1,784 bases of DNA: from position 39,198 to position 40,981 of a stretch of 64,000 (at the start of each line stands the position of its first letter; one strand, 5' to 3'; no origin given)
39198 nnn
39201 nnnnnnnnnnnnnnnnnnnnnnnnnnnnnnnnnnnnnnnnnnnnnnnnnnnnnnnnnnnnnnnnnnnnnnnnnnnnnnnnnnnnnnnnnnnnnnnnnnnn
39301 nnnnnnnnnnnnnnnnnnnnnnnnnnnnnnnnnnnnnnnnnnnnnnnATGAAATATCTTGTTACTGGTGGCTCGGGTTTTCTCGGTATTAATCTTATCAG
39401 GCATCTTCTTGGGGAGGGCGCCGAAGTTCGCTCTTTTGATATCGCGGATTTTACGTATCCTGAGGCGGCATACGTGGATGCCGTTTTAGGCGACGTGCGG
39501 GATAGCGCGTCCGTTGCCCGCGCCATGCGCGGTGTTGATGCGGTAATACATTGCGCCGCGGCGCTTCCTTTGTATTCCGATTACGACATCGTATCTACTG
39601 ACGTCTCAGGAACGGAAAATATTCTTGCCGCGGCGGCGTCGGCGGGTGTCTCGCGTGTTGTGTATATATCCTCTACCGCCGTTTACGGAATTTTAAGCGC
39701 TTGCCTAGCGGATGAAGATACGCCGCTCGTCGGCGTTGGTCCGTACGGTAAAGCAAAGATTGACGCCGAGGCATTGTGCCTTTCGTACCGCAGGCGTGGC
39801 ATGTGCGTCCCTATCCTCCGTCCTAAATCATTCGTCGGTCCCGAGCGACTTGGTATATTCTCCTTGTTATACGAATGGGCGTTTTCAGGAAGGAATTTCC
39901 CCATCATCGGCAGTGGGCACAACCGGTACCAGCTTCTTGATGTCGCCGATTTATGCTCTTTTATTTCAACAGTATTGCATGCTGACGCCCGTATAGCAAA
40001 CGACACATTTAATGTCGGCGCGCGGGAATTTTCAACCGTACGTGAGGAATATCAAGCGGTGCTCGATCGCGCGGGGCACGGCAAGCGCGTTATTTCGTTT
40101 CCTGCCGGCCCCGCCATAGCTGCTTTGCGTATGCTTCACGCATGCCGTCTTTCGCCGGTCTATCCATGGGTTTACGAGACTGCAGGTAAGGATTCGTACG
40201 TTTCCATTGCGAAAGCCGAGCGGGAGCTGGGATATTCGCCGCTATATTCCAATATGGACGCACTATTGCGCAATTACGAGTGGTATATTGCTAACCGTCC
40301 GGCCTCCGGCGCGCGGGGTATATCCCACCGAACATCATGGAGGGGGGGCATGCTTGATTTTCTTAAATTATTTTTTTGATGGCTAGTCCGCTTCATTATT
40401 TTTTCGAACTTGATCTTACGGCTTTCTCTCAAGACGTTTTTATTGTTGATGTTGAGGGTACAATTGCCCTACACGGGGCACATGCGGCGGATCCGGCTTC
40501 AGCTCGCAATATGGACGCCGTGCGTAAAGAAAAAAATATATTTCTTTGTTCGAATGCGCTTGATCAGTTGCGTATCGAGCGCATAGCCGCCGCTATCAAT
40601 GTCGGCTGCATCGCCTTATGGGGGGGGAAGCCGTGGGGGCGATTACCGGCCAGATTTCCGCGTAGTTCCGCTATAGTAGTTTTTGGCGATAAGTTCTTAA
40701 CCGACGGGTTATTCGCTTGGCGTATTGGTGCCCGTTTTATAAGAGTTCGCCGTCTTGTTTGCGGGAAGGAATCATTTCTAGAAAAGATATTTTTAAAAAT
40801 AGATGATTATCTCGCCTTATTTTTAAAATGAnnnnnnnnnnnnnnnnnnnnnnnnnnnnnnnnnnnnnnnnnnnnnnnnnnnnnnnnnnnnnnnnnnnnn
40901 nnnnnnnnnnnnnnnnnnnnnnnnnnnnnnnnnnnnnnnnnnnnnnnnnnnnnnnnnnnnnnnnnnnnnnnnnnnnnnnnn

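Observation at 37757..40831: DPPR-synthase-like UbiA transferase + SDR epimerase + HAD phosphatase: a lipid-linked pentofuranose donor pathway outside Actinobacteria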

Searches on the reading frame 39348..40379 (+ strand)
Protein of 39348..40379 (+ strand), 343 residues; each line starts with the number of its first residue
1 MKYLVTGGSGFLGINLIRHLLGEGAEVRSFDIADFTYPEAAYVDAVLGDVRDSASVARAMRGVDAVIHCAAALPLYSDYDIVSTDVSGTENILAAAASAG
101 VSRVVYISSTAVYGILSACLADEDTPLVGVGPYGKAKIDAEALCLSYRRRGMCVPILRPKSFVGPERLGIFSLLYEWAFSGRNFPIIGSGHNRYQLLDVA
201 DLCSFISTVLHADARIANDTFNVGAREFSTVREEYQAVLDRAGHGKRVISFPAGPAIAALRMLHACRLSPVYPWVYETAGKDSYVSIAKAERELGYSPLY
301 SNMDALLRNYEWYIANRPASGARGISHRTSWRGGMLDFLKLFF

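Call 3: search_protein_families(library=pfam, proteins=[window:39348-40379:+], max_evalue=0.01)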
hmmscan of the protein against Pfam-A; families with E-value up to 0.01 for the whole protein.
window:39348-40379:+ (343 aa): 8 families
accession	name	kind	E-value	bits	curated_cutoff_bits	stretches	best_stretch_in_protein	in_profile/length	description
PF01370.27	Epimerase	-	3.5e-36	125.3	20.9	1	4-224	2-240/240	NAD dependent epimerase/dehydratase family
PF01073.25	3Beta_HSD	-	1.4e-23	83.8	22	1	4-191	1-210/280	3-beta hydroxysteroid dehydrogenase/isomerase family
PF16363.11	GDP_Man_Dehyd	-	4.2e-22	79.5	27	1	4-301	1-324/332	GDP-mannose 4,6 dehydratase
PF13460.12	NAD_binding_10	-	9.8e-15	55.3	27.2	1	7-161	1-145/184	NAD(P)H-binding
PF07993.18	NAD_binding_4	-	5e-12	46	20.1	1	54-165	80-210/258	Male sterility protein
PF02719.21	Polysacc_synt_2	-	3.2e-11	43.4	20.2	1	4-109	2-128/293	Polysaccharide biosynthesis protein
PF04321.23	RmlD_sub_bind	-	5.8e-09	35.9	27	1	1-149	1-141/287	RmlD substrate binding domain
PF05368.20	NmrA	-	1.4e-06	28.6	27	1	4-108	6-106/298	NmrA-like family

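Call 4: search_protein_families(library=ncbifam, proteins=[window:39348-40379:+], max_evalue=0.01)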
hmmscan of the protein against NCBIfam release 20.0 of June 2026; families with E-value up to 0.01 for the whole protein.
window:39348-40379:+ (343 aa): 25 families
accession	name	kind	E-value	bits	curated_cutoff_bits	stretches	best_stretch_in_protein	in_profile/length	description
TIGR03466.1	HpnA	hypoth_equivalog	9.5e-35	120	367.65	1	1-166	1-174/327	hopanoid-associated sugar epimerase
NF042422.1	oxyalk_red_OleD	equivalog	1.3e-31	110.2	580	1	1-308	1-323/329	2-alkyl-3-oxoalkanoate reductase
TIGR04180.1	EDH_00030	hypoth_equivalog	9.7e-27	93.8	475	1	4-227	2-241/297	NAD-dependent 4,6-dehydratase LegB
TIGR01181.1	dTDP_gluc_dehyt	equivalog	3.7e-23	82.1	365.1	1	2-317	1-315/321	dTDP-glucose 4,6-dehydratase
NF042423.1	oxyalk_red_Shew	equivalog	1.3e-19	70.5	580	1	2-167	10-179/331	2-alkyl-3-oxoalkanoate reductase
NF052578.1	StrlDmthSdmBMthl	equivalog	1.9e-18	67.3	600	1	1-165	1-172/328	sterol demethylase protein SdmB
TIGR01179.1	galE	equivalog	6.8e-16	58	262.3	1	3-149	2-161/332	UDP-glucose 4-epimerase GalE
NF043036.1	ErythonDh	equivalog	2.4e-14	53.3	325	1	1-152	1-168/321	D-erythronate dehydrogenase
NF004520.0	PRK05865.1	equivalog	2.9e-13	48.6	1509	1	1-111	1-105/854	sugar epimerase family protein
TIGR01746.1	Thioester-redct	subfamily_domain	1.1e-12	47.9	213.35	1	56-167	82-200/371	thioester reductase domain-containing protein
TIGR03589.1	PseB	equivalog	7.7e-12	44.8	407.75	1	28-109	42-125/324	UDP-N-acetylglucosamine 4,6-dehydratase (inverting)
NF041293.1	G6PDh_Azf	equivalog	2.2e-11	43.7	400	1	4-114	6-120/252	NAD-dependent glucose-6-phosphate dehydrogenase Azf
TIGR04130.1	FnlA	equivalog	5.3e-11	42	730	1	4-116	8-132/337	UDP-N-acetylglucosamine 4,6-dehydratase/5-epimerase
NF005539.0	PRK07201.1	equivalog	2.6e-10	39.7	549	1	1-169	1-184/657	SDR family oxidoreductase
TIGR02622.1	CDP_4_6_dhtase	equivalog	3.4e-08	33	278.45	1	2-149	6-170/352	CDP-glucose 4,6-dehydratase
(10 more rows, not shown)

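Call 7: search_solved_structures(query=window:39348-40379:+, max_evalue=0.00001)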
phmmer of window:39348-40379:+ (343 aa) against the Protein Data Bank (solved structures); distinct sequences matched with E-value up to 0.00001: 77 (the best 60 are shown).
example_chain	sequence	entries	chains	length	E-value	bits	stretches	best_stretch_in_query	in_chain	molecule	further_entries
1r6d_A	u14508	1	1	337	1.4e-26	97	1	1-243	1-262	TDP-glucose-4,6-dehydratase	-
1r66_A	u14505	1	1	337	2.5e-26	96.1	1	1-243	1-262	TDP-glucose-4,6-dehydratase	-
6wjb_A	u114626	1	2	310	4.4e-23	85.5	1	3-238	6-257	NAD-dependent epimerase/dehydratase family protein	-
6wj9_A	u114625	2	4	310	4.1e-22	82.3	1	3-238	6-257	NAD-dependent epimerase/dehydratase family protein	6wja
8shh_A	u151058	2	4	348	4.2e-22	82.2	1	4-243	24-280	dTDP-glucose 4,6-dehydratase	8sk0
8rdg_A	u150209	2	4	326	9.2e-21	77.8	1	1-240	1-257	SDR family NAD(P)-dependent oxidoreductase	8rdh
8rdi_A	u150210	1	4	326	3.3e-20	76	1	1-240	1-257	SDR family NAD(P)-dependent oxidoreductase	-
6jkg_A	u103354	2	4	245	7.5e-17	65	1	4-209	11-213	Sterol-4-alpha-carboxylate 3-dehydrogenase, decarboxylating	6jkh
6bi4_A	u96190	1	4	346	3.7e-16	62.7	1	1-251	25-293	dTDP-glucose 4,6-dehydratase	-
3wj7_A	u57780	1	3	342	1.6e-15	60.6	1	4-168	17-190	Putative oxidoreductase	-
2pzk_A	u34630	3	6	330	4e-15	59.3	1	1-244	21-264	Putative nucleotide sugar epimerase/ dehydratase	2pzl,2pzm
6kv9_A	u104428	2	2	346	6e-15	58.7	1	4-232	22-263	MoeE5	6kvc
4id9_A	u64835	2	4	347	3.4e-14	56.3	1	3-157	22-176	SHORT-CHAIN DEHYDROGENASE/REDUCTASE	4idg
2hun_A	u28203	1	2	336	3.8e-14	56.1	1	1-250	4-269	336aa long hypothetical dTDP-glucose 4,6-dehydratase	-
3aw9_A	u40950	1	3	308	3.9e-14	56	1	1-202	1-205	NAD-dependent epimerase/dehydratase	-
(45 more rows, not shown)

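Call 58: search_dna_similar(query=window:39348-40376:+, collection=plasmids, mode=protein, max_rows=15)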
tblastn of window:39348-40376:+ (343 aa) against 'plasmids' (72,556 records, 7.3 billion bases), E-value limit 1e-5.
Records with a match: 1572; places in all: 2235; records where one place covers at least 80% of the query: 943.
Best place of each record, by identity: <60% 1572.
By first word of the organism name: Rhizobium 157; Bacillus 136; Sinorhizobium 130; Streptomyces 125; Pseudosulfitobacter 93; Phaeobacter 58; Agrobacterium 57; Azospirillum 48; Priestia 42; Escherichia 35; and 208 more.
By predicted mobility (MOB-suite, as given by PLSDB): non-mobilizable 1127; conjugative 246; mobilizable 199.
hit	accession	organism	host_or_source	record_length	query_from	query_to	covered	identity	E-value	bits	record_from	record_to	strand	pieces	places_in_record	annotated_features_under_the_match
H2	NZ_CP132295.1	Natronococcus sp. AD-5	cell culture,sediment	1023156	4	340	98%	51.0%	8e-98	323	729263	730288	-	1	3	record has no annotation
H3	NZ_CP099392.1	Natronococcus sp. CG52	cell culture,salt lake sediment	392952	4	340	98%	50.1%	1e-95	317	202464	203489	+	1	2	NAD(P)-dependent oxidoreductase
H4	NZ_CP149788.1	Haloterrigena sp. KLK7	cell culture,salt lake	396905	4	340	98%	48.8%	6e-93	310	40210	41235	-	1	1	NAD-dependent epimerase/dehydratase family protein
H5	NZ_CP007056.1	Halostagnicola larsenii XH-48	-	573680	4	340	98%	48.4%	4e-93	310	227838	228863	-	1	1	NAD(P)-dependent oxidoreductase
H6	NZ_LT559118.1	Nonomuraea gerenzanensis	-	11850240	2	343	100%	46.9%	2e-87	294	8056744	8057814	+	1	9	none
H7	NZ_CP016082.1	Streptomyces sp. SAT1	Adenophora trachelioides Maxim.,single ...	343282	2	343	100%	45.1%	3e-80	273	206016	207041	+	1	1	NAD-dependent epimerase/dehydratase family protein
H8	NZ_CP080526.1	Mesorhizobium sp. AR07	Oxytropis sp.,Cell culture,root nodule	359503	4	330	95%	37.5%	3e-57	207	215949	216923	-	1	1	NAD-dependent epimerase/dehydratase family protein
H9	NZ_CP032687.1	Rhizobium sp. CCGE531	Phaseolus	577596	4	330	95%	37.4%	4e-55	201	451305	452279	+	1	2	NAD-dependent epimerase/dehydratase family protein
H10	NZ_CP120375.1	Sinorhizobium garamanticum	Argyrolobium uniflorum,Cell culture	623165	4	330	95%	37.2%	3e-59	213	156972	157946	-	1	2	NAD-dependent epimerase/dehydratase family protein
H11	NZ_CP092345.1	Rhizobium gallicum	Phaseolus vulgaris,Cell culture,nodule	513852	4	330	95%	36.5%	2e-55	202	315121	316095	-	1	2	NAD-dependent epimerase/dehydratase family protein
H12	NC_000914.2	Sinorhizobium fredii NGR234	-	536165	4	339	98%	35.5%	4e-55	201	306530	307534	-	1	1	NAD-dependent epimerase/dehydratase family protein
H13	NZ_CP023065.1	Sinorhizobium sp. CCBAU 05631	G.max,nodule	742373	4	339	98%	35.5%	5e-55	201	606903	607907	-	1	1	NAD-dependent epimerase/dehydratase family protein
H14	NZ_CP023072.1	Sinorhizobium fredii CCBAU 83666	G.max,nodule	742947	4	330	95%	36.0%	7e-56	203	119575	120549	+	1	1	NAD-dependent epimerase/dehydratase family protein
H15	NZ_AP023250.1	Mesorhizobium sp. 131-2-5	Lotus japonicus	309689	4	336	97%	34.9%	3e-54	198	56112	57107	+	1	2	NAD-dependent epimerase/dehydratase family protein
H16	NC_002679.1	Mesorhizobium japonicum MAFF 303099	-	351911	4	336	97%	34.9%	3e-54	198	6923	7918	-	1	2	NAD-dependent epimerase/dehydratase family protein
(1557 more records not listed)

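Call 59: get_annotated_region(hit=H9, flank=8000)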
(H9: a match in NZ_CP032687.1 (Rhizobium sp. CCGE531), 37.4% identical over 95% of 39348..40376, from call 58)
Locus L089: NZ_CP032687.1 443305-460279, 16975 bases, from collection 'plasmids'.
description: Rhizobium sp. CCGE531 plasmid pRCCGE531b, complete sequence
organism: Rhizobium sp. CCGE531 (NCBI taxid 2364271)
taxonomy: Bacteria; Pseudomonadota; Alphaproteobacteria; Hyphomicrobiales; Rhizobiaceae; Rhizobium; Rhizobium sp. CCGE531
host: -; source: Phaseolus; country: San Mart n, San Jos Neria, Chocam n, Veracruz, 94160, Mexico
typing (MOB-suite, as given by PLSDB): conjugative; relaxase MOBQ; mating-pair formation MPF_T
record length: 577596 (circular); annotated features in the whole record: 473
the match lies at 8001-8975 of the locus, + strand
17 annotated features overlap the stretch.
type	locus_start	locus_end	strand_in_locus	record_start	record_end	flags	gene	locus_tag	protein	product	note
CDS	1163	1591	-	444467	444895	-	-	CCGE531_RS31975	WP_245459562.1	hypothetical protein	-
CDS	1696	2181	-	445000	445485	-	-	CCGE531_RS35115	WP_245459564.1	hypothetical protein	-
CDS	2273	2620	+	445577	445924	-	-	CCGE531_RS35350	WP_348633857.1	hypothetical protein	-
CDS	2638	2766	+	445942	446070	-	-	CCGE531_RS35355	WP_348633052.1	hypothetical protein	-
CDS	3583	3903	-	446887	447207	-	-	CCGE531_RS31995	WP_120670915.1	hypothetical protein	-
CDS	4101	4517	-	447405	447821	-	-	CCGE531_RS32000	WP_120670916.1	multiubiquitin domain-containing protein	-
CDS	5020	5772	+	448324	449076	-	-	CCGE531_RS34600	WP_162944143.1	hypothetical protein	-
CDS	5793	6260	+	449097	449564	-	-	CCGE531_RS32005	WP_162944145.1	hypothetical protein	-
CDS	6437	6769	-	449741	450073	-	-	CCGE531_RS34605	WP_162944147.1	hypothetical protein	-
CDS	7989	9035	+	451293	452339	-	-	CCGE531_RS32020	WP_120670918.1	NAD-dependent epimerase/dehydratase family protein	-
CDS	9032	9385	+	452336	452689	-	-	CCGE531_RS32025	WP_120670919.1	SMR family transporter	-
CDS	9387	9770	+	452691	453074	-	-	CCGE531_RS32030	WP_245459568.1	hypothetical protein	-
CDS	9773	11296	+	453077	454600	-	-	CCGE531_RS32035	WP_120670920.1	GMC family oxidoreductase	-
CDS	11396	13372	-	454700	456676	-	-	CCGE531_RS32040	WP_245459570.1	hypothetical protein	-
CDS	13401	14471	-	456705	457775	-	-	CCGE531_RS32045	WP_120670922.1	NAD(P)-dependent oxidoreductase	-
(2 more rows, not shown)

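Call 60: get_annotated_region(hit=H3, flank=8000)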
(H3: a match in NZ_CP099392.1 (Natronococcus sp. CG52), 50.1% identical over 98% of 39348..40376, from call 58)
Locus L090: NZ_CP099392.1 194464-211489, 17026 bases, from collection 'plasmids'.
description: Natronococcus sp. CG52 plasmid unnamed1, complete sequence
organism: Natronococcus sp. CG52 (NCBI taxid 2951804)
taxonomy: Archaea; Euryarchaeota; Halobacteria; Halobacteriales; Natrialbaceae; Natronococcus; Natronococcus sp. CG52
host: -; source: cell culture,salt lake sediment; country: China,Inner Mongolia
typing (MOB-suite, as given by PLSDB): non-mobilizable
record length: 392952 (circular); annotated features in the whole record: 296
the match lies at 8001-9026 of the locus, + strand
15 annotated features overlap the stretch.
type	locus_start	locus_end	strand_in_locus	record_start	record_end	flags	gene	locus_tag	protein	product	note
CDS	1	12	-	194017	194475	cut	-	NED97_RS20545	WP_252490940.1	GAF domain-containing protein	-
CDS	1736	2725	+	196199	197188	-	-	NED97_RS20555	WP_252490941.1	asparaginase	-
CDS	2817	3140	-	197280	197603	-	-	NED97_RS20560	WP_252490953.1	hypothetical protein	-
CDS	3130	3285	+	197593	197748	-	-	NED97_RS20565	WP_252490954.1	hypothetical protein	-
CDS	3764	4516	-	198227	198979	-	-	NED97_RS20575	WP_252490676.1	YqcI/YcgG family protein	-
CDS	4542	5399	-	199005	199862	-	cysC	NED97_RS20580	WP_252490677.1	adenylyl-sulfate kinase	GO:0006790 - sulfur compound metabolic process [Evidence IEA]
CDS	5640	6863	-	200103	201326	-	-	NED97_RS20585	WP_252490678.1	sulfotransferase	-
CDS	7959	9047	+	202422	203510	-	-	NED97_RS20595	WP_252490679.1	NAD(P)-dependent oxidoreductase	-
CDS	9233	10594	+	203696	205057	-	-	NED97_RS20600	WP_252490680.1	DolP-mannose mannosyltransferase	GO:0035269 - protein O-linked mannosylation [Evidence IEA]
CDS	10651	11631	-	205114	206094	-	-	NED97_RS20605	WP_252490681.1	lysylphosphatidylglycerol synthase transmembrane domain-containing protein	-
CDS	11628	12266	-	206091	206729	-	-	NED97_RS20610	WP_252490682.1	PHP domain-containing protein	-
CDS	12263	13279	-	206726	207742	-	-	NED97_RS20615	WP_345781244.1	UbiA prenyltransferase family protein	-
CDS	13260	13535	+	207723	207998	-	-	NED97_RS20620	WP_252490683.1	hypothetical protein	-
CDS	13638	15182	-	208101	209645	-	-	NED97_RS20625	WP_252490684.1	glycosyltransferase family 39 protein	-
CDS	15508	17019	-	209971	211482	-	-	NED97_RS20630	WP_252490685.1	ATP-binding protein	-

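Call 61: get_annotated_region(hit=H7, flank=8000)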
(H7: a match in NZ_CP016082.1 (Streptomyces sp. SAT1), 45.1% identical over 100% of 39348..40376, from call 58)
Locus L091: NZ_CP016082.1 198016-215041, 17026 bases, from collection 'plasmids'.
description: Streptomyces sp. SAT1 plasmid unnamed2, complete sequence
organism: Streptomyces sp. SAT1 (NCBI taxid 1849967)
taxonomy: Bacteria; Actinomycetota; Actinomycetes; Kitasatosporales; Streptomycetaceae; Streptomyces; Streptomyces sp. SAT1
host: -; source: Adenophora trachelioides Maxim.,single colony; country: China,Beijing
typing (MOB-suite, as given by PLSDB): non-mobilizable
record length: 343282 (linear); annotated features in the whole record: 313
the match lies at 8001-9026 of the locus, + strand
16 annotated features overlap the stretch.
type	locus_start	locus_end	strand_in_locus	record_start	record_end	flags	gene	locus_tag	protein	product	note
CDS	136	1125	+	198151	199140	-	-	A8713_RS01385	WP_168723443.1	alpha/beta hydrolase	-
CDS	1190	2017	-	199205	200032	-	-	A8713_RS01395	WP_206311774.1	DUF1206 domain-containing protein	-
CDS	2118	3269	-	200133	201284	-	-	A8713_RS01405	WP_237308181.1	ADP-ribosylglycohydrolase family protein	-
CDS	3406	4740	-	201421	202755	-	-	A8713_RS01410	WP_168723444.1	aspartate aminotransferase family protein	-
CDS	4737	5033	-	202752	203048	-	-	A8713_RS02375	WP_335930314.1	DUF6309 family protein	-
CDS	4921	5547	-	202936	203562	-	-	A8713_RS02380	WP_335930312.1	DUF6309 family protein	-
CDS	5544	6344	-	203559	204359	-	-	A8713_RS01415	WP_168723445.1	phytanoyl-CoA dioxygenase family protein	-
CDS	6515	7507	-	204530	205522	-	-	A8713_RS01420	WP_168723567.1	aldo/keto reductase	-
CDS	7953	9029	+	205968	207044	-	-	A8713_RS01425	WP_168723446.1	NAD-dependent epimerase/dehydratase family protein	-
CDS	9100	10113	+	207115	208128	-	-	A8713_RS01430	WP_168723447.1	UbiA prenyltransferase family protein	-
CDS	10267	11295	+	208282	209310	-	-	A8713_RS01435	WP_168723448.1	glycosyltransferase family 2 protein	-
CDS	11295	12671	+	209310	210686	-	-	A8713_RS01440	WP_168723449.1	endonuclease/exonuclease/phosphatase family protein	-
CDS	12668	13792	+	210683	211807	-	-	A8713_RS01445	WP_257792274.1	glycosyltransferase family 2 protein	-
CDS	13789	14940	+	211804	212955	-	-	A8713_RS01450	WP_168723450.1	lysylphosphatidylglycerol synthase domain-containing protein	-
CDS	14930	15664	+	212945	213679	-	-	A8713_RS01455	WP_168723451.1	polysaccharide deacetylase family protein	-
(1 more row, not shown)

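Call 62: get_annotated_region(hit=H12, flank=8000)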
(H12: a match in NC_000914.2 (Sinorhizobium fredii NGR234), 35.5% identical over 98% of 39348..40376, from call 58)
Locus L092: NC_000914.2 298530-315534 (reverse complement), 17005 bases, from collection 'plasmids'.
description: Sinorhizobium fredii NGR234 plasmid pNGR234a, complete sequence
organism: Sinorhizobium fredii NGR234 (NCBI taxid 394)
taxonomy: Bacteria; Pseudomonadota; Alphaproteobacteria; Hyphomicrobiales; Rhizobiaceae; Sinorhizobium; Sinorhizobium fredii; Sinorhizobium fredii NGR234
host: -; source: -; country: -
typing (MOB-suite, as given by PLSDB): conjugative; replicon rep_cluster_473; relaxase MOBQ; mating-pair formation MPF_T
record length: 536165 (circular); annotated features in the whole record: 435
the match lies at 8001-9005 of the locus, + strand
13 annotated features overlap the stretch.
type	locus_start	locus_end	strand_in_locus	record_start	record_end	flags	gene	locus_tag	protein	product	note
CDS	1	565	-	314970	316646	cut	nodU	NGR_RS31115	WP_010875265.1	nodulation protein NodU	-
CDS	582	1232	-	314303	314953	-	nodS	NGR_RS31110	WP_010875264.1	nodulation methyltransferase NodS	-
CDS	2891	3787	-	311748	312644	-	istB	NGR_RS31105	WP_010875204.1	IS21-like element helper ATPase IstB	-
CDS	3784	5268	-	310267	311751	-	istA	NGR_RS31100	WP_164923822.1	IS21 family transposase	-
CDS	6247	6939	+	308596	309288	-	-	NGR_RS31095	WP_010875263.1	hypothetical protein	-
CDS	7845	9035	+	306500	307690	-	-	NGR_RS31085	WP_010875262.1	NAD-dependent epimerase/dehydratase family protein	-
CDS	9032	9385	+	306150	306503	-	-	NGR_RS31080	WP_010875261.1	SMR family transporter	-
CDS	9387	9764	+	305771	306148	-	-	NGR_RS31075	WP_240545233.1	hypothetical protein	-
CDS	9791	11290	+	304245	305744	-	-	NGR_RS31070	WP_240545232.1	GMC family oxidoreductase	-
CDS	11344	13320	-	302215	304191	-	-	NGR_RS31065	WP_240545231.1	hypothetical protein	-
CDS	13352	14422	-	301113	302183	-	-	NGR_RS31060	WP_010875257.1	NAD(P)-dependent oxidoreductase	-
CDS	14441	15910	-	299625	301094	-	-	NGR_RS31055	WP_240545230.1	UbiA family prenyltransferase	-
CDS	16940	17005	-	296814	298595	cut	-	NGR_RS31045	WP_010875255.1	ThiF family adenylyltransferase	-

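Call 94: search_protein_families(library=pfam, proteins=[L089:11396-13372:-, L089:9387-9770:+], max_evalue=0.1)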
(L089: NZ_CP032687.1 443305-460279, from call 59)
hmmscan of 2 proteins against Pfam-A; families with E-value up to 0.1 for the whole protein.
L089:11396-13372:- (658 aa): 0 families

L089:9387-9770:+ (127 aa): 0 families

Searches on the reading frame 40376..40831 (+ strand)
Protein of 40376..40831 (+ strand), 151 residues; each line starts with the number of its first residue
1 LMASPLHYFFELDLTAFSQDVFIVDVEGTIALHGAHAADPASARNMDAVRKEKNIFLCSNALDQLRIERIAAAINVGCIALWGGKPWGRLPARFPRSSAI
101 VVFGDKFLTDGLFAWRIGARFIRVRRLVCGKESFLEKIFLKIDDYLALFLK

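Call 3: search_protein_families(library=pfam, proteins=[window:40376-40831:+], max_evalue=0.01)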
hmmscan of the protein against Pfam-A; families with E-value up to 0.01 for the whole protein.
window:40376-40831:+ (151 aa): 0 families

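Call 4: search_protein_families(library=ncbifam, proteins=[window:40376-40831:+], max_evalue=0.01)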
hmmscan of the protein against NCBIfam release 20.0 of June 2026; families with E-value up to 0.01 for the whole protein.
window:40376-40831:+ (151 aa): 1 family
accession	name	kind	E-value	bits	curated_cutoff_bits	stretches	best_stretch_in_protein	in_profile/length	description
TIGR01668.1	YqeG_hyp_ppase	hypoth_equivalog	4.8e-08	32.7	89.1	1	23-147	29-158/170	YqeG family HAD IIIA-type phosphatase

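Call 8: search_solved_structures(query=window:40376-40831:+, max_evalue=1, show_alignments=2)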
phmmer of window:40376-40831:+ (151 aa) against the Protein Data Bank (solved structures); distinct sequences matched with E-value up to 1: 0.
